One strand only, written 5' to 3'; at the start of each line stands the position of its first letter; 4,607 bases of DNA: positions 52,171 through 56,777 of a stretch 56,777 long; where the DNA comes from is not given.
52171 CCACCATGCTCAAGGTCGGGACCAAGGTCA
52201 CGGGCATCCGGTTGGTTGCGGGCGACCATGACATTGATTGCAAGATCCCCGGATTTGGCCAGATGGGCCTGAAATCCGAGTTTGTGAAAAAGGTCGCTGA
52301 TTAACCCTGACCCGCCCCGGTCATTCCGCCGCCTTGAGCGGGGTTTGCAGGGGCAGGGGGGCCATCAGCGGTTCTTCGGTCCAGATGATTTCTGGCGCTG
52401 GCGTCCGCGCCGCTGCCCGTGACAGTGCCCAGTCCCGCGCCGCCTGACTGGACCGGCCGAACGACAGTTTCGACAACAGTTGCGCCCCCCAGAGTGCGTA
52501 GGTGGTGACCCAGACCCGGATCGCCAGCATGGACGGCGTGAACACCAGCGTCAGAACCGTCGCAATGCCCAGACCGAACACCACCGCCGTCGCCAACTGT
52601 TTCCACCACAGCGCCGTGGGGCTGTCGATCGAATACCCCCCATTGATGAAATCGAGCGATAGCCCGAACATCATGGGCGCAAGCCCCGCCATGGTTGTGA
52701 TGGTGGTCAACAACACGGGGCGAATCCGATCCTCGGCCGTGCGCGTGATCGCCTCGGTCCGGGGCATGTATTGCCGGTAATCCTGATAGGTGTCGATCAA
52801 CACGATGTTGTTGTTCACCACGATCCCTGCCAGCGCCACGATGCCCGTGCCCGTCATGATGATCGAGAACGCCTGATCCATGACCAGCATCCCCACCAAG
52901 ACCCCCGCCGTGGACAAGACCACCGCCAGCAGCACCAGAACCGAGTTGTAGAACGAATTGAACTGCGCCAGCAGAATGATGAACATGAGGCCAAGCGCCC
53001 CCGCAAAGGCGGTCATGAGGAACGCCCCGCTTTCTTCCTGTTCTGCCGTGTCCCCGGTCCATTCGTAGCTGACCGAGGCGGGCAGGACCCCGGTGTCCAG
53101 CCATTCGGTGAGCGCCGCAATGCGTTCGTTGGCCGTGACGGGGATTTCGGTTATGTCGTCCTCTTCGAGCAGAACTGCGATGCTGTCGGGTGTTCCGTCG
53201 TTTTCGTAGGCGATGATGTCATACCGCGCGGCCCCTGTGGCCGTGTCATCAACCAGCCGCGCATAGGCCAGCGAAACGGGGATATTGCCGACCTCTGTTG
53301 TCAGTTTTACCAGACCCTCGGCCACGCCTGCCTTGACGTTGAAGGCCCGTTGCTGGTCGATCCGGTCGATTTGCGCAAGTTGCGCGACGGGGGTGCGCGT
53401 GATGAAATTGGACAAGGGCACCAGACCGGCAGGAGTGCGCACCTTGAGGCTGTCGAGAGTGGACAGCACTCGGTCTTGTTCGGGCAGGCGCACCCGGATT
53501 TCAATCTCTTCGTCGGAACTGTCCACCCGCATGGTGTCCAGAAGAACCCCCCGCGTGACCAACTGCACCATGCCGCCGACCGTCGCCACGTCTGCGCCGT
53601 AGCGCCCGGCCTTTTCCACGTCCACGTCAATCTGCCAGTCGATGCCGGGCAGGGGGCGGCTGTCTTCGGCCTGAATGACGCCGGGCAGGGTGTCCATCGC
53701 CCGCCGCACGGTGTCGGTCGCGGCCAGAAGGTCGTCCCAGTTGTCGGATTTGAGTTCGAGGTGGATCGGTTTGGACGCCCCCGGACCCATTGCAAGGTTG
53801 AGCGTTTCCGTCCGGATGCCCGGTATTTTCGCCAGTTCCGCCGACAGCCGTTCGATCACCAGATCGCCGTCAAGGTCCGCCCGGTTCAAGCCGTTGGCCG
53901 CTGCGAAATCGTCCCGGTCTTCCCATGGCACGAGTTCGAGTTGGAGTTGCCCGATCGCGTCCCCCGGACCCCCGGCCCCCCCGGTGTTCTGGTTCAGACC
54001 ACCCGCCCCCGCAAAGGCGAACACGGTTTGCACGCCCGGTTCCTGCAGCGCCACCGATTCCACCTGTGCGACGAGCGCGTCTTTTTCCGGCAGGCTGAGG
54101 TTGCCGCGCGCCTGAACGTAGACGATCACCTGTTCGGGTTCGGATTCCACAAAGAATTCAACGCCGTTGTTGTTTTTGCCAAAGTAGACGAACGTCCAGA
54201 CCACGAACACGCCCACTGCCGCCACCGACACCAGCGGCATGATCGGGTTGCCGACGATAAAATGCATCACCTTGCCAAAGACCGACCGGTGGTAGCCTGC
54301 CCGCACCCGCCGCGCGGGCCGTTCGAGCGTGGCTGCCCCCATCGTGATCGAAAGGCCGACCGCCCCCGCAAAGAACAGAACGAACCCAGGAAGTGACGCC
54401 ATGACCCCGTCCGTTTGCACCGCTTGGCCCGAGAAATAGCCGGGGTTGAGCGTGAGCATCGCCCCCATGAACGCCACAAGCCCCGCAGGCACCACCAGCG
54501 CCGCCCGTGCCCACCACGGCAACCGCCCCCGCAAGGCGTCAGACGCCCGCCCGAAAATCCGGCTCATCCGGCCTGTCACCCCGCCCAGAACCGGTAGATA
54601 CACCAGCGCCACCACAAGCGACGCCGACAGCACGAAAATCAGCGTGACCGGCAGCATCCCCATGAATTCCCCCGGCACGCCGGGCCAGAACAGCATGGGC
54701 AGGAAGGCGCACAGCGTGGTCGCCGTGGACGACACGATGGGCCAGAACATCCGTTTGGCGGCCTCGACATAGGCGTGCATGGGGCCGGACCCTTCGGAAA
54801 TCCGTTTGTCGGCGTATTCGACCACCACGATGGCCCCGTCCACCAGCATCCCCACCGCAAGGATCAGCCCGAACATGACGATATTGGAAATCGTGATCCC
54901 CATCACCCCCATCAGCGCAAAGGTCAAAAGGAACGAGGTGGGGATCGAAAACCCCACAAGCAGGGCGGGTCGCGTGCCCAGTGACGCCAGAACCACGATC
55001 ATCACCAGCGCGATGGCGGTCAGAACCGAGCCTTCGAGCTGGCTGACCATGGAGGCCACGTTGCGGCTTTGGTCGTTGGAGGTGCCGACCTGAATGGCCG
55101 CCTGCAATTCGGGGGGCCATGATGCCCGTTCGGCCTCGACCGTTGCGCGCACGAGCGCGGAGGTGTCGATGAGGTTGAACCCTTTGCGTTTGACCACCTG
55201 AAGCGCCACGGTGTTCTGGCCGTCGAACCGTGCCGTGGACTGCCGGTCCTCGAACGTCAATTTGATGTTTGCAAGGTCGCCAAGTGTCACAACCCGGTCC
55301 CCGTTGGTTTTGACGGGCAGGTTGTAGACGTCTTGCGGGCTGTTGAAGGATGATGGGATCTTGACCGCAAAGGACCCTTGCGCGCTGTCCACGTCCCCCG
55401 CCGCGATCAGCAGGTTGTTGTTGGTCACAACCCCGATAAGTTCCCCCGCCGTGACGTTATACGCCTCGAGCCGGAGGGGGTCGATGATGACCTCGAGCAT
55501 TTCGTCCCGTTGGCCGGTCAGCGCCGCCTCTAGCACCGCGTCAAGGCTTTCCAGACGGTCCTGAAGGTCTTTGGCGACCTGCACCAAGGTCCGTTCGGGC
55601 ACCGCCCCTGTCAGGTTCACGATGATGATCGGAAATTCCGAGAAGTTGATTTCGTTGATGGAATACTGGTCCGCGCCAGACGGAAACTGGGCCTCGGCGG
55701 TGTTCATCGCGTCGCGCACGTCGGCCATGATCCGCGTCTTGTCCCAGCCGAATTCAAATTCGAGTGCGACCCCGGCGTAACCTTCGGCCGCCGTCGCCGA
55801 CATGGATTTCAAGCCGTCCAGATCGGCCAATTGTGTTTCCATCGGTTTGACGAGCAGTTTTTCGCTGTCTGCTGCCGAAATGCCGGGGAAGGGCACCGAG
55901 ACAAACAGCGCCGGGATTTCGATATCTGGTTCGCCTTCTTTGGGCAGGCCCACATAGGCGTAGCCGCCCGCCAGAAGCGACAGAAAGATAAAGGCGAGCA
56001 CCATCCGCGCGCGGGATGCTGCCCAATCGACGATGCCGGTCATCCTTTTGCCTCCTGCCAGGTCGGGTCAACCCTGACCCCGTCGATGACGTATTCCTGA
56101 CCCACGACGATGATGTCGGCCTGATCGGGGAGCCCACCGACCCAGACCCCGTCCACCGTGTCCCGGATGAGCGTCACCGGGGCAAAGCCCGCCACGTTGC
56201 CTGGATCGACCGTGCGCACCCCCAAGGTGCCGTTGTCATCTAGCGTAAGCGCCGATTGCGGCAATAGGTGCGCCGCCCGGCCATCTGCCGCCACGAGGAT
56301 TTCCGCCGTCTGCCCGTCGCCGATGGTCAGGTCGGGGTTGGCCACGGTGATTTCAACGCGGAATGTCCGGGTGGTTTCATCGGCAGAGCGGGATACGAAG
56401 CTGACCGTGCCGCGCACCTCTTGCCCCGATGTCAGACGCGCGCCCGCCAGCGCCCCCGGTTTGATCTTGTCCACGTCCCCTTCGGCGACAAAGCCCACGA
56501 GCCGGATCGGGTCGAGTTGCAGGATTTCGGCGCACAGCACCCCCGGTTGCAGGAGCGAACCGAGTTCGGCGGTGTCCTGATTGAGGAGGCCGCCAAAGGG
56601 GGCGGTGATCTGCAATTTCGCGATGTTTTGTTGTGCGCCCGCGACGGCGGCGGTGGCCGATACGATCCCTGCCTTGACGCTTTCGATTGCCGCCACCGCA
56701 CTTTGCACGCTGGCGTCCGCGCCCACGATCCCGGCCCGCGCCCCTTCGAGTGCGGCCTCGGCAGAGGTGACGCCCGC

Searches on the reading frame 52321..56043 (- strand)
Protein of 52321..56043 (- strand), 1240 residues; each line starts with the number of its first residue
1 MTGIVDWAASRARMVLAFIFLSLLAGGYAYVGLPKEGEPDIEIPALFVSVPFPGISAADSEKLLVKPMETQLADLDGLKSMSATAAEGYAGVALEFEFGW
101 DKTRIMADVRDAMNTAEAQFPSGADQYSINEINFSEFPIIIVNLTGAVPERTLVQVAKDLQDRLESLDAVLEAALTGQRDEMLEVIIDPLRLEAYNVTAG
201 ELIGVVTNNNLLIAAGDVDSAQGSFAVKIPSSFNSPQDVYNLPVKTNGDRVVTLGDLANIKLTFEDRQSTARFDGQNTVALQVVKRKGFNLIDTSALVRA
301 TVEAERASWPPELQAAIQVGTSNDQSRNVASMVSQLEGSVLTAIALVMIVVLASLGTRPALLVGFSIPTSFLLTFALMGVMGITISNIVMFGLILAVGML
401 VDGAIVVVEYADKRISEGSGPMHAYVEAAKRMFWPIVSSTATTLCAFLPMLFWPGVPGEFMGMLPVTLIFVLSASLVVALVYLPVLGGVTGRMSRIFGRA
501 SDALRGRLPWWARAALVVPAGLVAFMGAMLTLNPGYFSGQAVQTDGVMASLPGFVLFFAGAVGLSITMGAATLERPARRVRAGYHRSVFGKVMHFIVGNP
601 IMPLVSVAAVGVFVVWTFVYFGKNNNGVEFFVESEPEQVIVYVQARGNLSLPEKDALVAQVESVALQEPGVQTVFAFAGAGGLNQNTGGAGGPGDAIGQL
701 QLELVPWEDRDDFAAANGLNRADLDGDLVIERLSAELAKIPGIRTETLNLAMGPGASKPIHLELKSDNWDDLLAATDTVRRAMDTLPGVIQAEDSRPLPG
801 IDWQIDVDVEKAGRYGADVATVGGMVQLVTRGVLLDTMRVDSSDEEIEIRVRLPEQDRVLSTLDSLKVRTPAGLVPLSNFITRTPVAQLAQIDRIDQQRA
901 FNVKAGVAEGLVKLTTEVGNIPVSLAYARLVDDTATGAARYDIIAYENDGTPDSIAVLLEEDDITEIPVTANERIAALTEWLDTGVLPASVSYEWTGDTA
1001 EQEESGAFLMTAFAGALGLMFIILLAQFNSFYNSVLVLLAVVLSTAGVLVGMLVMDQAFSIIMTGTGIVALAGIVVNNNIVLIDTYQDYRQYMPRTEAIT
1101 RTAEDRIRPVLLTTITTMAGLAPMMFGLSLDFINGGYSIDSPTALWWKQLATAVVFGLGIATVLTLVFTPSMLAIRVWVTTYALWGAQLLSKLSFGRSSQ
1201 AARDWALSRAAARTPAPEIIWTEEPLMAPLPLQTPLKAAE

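Call 74: search_protein_families(library=pfam, proteins=[window:52321-56043:-], max_evalue=0.001)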
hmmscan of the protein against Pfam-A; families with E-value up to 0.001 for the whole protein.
window:52321-56043:- (1240 aa): 1 family
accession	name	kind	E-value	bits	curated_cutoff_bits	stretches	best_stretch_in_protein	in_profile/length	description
PF00873.25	ACR_tran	-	3.6e-144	482.3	28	3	11-488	8-487/1021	AcrB/AcrD/AcrF family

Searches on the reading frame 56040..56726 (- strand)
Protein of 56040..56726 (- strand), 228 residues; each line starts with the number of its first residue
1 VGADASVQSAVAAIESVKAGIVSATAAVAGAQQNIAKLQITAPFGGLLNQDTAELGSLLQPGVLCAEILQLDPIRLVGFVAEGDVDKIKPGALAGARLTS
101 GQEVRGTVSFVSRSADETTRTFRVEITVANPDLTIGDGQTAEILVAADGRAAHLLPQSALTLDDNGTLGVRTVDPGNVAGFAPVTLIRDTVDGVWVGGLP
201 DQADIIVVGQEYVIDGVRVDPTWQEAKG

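Call 74: search_protein_families(library=pfam, proteins=[window:56040-56726:-], max_evalue=0.001)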
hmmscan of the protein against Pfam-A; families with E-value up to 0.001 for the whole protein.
window:56040-56726:- (228 aa): 2 families
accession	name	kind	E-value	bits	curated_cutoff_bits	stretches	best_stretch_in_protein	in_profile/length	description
PF13437.12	HlyD_3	-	3.6e-14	53.8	22.2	1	40-138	2-98/106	HlyD family secretion protein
PF16576.10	HlyD_D23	-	1.2e-13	51.3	30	1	27-135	98-208/214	Barrel-sandwich domain of CusB or HlyD membrane-fusion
